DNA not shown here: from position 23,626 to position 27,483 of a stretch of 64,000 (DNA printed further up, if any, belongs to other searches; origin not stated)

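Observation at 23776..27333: Full-length reverse gyrase encoded in a CPR-like bacterial genome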

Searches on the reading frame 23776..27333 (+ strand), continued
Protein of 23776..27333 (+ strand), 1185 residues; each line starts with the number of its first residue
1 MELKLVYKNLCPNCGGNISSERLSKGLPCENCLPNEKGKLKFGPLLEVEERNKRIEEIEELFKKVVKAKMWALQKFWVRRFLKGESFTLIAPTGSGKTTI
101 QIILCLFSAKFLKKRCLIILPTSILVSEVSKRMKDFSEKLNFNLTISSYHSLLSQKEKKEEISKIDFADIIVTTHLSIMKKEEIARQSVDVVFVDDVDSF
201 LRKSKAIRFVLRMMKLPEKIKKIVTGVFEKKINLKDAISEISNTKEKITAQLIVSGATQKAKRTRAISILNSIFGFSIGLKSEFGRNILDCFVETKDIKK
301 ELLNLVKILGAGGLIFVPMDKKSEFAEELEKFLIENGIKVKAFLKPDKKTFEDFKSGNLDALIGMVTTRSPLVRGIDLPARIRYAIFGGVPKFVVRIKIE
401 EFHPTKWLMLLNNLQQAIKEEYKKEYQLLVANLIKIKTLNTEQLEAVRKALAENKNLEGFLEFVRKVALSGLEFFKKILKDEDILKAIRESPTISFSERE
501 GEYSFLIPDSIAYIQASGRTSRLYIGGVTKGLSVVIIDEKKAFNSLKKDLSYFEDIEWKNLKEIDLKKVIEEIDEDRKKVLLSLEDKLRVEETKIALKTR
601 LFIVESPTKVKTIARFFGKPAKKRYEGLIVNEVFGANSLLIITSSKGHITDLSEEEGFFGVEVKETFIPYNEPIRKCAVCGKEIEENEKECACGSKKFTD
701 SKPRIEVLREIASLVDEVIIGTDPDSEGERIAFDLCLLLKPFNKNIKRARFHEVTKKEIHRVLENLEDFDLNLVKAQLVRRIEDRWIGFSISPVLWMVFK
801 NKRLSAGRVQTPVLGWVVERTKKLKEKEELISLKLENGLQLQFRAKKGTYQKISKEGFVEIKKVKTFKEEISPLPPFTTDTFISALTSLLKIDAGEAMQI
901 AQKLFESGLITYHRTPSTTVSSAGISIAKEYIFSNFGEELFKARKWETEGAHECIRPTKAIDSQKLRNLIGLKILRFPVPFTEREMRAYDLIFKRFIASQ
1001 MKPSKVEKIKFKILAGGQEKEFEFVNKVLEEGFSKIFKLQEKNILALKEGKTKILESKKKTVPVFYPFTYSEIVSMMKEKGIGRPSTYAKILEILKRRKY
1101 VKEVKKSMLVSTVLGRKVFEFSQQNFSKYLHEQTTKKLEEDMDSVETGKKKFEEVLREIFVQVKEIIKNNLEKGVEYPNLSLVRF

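Call 42: search_solved_structures(query=window:23776-27333:+, max_evalue=1e-10, show_alignments=2)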
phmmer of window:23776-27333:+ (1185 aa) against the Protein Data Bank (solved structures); distinct sequences matched with E-value up to 1e-10: 23.
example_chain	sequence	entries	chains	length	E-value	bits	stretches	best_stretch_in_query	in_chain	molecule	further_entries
1gl9_B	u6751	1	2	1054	1.3e-189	635.7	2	496-1166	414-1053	REVERSE GYRASE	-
1gku_B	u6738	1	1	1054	1.4e-185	622.3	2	496-1166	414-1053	REVERSE GYRASE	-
7fse_A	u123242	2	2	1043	1.4e-182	612.4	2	505-1168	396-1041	Reverse gyrase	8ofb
4ddt_A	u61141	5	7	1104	1.9e-182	612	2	498-1168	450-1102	Reverse gyrase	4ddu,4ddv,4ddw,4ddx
7fsf_A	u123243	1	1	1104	7.8e-182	610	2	498-1168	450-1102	Reverse gyrase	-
2gai_A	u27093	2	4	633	2.2e-51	178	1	704-1178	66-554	DNA topoisomerase I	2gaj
3p4y_A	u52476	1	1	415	1.7e-47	165.1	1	55-392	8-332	reverse gyrase helicase domain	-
3oiy_A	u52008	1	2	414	1.7e-47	165.1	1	55-392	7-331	reverse gyrase helicase domain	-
3p4x_A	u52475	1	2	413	2e-47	164.9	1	55-392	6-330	reverse gyrase helicase-like domain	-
1ecl_A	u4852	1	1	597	1.4e-43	152.1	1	705-1165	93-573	ESCHERICHIA COLI TOPOISOMERASE I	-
1cy0_A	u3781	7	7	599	1.7e-43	151.9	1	705-1165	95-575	DNA TOPOISOMERASE I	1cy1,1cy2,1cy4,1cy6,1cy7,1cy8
5d5h_A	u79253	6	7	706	6.7e-43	149.9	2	872-1153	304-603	DNA topoisomerase 1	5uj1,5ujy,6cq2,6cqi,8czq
8tfg_A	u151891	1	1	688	6.9e-43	149.9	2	872-1153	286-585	DNA topoisomerase 1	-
9gda_F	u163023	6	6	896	7.2e-43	149.8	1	705-1165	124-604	DNA topoisomerase 1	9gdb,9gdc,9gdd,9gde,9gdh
4rul_A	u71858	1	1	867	7.4e-43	149.8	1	705-1165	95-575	DNA topoisomerase 1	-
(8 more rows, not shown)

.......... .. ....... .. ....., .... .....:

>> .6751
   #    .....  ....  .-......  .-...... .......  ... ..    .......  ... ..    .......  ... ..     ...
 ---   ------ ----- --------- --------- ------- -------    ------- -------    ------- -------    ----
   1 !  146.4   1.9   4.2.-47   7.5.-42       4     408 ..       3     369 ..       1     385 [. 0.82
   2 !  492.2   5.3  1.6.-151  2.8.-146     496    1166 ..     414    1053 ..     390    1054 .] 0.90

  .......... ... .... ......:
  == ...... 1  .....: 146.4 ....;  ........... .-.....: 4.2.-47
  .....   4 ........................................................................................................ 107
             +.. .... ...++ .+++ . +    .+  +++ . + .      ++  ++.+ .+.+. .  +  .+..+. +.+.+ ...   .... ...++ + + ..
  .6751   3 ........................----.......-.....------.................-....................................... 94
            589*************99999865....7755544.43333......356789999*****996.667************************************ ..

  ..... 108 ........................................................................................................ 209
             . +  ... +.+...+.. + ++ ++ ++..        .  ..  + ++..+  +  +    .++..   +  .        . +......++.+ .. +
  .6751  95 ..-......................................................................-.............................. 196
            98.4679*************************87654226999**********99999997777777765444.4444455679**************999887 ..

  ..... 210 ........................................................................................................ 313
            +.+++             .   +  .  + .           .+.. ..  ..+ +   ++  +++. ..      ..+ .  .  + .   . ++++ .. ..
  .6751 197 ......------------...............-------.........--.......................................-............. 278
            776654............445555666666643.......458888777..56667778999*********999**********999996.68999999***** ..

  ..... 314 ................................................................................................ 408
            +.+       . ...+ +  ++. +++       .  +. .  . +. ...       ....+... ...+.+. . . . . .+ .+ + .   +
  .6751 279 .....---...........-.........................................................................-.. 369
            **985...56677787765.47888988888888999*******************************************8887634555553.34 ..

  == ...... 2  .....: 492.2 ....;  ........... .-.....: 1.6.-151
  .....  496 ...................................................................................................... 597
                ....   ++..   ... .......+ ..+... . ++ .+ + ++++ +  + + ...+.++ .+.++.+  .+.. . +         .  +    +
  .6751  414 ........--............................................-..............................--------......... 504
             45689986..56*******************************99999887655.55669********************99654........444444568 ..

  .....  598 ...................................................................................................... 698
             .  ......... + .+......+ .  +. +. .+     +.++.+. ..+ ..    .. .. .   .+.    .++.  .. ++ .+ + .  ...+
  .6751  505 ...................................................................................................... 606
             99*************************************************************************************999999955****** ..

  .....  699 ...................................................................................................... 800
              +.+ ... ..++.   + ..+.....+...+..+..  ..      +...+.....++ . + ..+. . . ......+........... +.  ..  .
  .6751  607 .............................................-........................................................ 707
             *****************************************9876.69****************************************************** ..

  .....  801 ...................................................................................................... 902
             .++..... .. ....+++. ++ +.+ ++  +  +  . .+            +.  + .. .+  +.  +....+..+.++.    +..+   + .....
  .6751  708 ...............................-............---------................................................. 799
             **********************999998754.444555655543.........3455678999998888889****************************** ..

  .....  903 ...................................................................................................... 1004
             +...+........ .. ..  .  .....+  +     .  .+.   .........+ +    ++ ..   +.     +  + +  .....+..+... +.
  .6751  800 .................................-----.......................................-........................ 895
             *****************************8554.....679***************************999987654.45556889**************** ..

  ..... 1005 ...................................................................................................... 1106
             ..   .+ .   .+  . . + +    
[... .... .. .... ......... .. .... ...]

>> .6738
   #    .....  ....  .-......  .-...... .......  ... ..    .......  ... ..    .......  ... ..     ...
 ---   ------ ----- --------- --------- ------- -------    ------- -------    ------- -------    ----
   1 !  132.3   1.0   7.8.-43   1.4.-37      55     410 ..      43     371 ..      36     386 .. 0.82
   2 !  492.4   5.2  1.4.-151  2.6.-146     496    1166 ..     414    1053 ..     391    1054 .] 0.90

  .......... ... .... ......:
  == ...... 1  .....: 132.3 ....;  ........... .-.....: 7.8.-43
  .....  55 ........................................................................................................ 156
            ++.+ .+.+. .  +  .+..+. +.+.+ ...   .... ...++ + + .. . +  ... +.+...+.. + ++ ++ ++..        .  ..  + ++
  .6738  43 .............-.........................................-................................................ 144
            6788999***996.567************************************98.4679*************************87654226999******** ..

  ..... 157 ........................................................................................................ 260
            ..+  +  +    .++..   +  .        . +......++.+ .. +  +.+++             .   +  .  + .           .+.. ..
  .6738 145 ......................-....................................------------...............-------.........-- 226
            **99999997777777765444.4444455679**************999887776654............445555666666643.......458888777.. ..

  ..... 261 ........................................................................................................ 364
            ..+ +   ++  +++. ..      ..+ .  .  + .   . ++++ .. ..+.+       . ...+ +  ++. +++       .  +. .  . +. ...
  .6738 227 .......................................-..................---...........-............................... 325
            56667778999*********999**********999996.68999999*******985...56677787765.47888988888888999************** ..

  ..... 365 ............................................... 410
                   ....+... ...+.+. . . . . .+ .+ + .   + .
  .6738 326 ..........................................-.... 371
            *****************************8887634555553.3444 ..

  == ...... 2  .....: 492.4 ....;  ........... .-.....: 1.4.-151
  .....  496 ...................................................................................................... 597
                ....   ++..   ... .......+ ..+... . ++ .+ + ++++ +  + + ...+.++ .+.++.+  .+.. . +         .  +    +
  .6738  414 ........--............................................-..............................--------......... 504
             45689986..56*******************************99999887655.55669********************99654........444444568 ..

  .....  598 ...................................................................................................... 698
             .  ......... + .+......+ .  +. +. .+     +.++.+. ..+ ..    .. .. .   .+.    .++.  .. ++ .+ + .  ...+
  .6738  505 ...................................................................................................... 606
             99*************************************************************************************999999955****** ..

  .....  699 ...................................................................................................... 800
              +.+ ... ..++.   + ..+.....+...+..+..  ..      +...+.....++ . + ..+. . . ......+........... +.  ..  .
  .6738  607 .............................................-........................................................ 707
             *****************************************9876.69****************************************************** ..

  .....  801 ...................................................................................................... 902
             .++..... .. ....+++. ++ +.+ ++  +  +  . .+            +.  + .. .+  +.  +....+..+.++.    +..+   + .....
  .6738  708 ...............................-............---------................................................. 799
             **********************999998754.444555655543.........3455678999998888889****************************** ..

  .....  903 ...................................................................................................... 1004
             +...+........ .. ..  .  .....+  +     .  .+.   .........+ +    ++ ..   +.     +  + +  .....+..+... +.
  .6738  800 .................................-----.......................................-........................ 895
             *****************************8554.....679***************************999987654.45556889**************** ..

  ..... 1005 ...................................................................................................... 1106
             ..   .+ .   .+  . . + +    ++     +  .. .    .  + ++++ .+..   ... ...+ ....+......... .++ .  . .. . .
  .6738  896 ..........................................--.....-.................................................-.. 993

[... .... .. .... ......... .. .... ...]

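Call 49: search_protein_families(library=pfam, proteins=[L002:13572-14585:-, L002:14608-15537:-, L002:15571-16080:-, L002:16169-17098:+, L002:17371-18477:-, L001:16433-17254:-, L001:18149-18970:+, L001:19169-20008:+, L001:19997-20851:-, L002:7035-8615:+], max_evalue=0.0001)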
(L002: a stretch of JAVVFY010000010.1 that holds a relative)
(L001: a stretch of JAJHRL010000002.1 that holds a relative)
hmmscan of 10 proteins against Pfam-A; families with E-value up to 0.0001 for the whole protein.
L002:13572-14585:- (337 aa): 2 families
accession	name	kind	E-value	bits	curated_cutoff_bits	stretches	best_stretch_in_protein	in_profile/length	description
PF13207.12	AAA_17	-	2.2e-10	41.4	27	1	7-147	1-133/136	AAA domain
PF05014.21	Nuc_deoxyrib_tr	-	1.9e-05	25.2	28.8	1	206-299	12-99/117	Nucleoside 2-deoxyribosyltransferase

L002:14608-15537:- (309 aa): 4 families
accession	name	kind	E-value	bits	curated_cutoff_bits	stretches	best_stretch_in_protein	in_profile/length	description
PF01370.27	Epimerase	-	3.3e-45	154.8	20.9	1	4-230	2-240/240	NAD dependent epimerase/dehydratase family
PF16363.11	GDP_Man_Dehyd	-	2.6e-34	119.6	27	1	5-293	2-331/332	GDP-mannose 4,6 dehydratase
PF01073.25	3Beta_HSD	-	7.9e-15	55.1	22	1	4-219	1-230/280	3-beta hydroxysteroid dehydrogenase/isomerase family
PF04321.23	RmlD_sub_bind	-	5.5e-09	35.9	27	1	95-222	85-201/287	RmlD substrate binding domain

L002:15571-16080:- (169 aa): 4 families
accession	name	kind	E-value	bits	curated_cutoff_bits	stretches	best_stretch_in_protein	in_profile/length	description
PF01037.27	AsnC_trans_reg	-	6.3e-19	68.1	25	1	86-159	1-72/73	Lrp/AsnC ligand binding domain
PF13412.12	HTH_24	-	5e-13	48.8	21.9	1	21-67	2-48/48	Winged helix-turn-helix DNA-binding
PF13404.12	HTH_AsnC-type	-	7e-12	45.4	27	1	20-61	1-42/42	AsnC-type helix-turn-helix domain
PF22482.2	AsnC_trans_reg_3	-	1.5e-06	28.6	24.4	1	100-168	26-93/95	PF0864 C-terminal dimeric alpha+beta barrel domain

L002:16169-17098:+ (309 aa): 1 family
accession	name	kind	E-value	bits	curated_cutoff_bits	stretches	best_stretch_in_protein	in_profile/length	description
PF00152.25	tRNA-synt_2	-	2e-48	165.5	25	1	10-301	16-306/308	tRNA synthetases class II (D, K and N)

L002:17371-18477:- (368 aa): 7 families
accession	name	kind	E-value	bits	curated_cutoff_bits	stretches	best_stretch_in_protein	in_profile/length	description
PF00478.31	IMPDH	-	4.7e-111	371.6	25.6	1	89-363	73-345/345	IMP dehydrogenase / GMP reductase domain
PF00571.33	CBS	-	8.8e-17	61.6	24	1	40-93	1-52/57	CBS domain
PF01070.24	FMN_dh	-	9.6e-14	51.6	24.9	1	150-253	208-304/350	FMN-dependent dehydrogenase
PF03060.21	NMO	-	2.6e-11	43.9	28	1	113-290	96-261/331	Nitronate monooxygenase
PF01645.23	Glu_synthase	-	2.2e-06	27.6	20.4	1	151-252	197-305/369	Conserved region in glutamate synthase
PF00977.27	His_biosynth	-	5.5e-06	26.4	23.6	0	216-252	67-103/228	Histidine biosynthesis protein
PF04309.18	G3P_antiterm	-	3.5e-05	23.7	27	0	216-249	133-166/173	Glycerol-3-phosphate responsive antiterminator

L001:16433-17254:- (273 aa): 1 family
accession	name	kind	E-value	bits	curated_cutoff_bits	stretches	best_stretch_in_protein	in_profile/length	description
PF02582.19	DUF155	-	1.2e-19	71.5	27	1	47-228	2-174/174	RMND1/Sif2-Sif3/Mrx10, DUF155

L001:18149-18970:+ (273 aa): 2 families
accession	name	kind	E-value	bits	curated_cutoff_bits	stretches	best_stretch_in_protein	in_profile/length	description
PF13412.12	HTH_24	-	4.9e-05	23.3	21.9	0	180-216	6-42/48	Winged helix-turn-helix DNA-binding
PF08280.17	HTH_Mga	-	7.1e-05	23.1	23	0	180-215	8-43/59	M protein trans-acting positive regulator (MGA) HTH domain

L001:19169-20008:+ (279 aa): 2 families
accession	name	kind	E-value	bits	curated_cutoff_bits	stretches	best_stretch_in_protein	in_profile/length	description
PF13412.12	HTH_24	-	1.4e-08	34.6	21.9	1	195-231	4-40/48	Winged helix-turn-helix DNA-binding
PF01022.26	HTH_5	-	3.2e-06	27.4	22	0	198-226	6-33/47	Bacterial regulatory protein, arsR family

L001:19997-20851:- (284 aa): 1 family
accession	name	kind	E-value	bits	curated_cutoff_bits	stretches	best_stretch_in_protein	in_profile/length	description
PF01171.26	ATP_bind_3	-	1.5e-13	51.3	27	1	25-200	1-165/182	PP-loop family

L002:7035-8615:+ (526 aa): 2 families
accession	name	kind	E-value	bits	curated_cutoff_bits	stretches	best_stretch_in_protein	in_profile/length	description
PF13440.11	Polysacc_synt_3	-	6.2e-20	72.1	23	1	59-353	6-292/293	Polysaccharide biosynthesis protein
PF01943.22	Polysacc_synt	-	2.5e-18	66.9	28.2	1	32-301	3-273/274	Polysaccharide biosynthesis protein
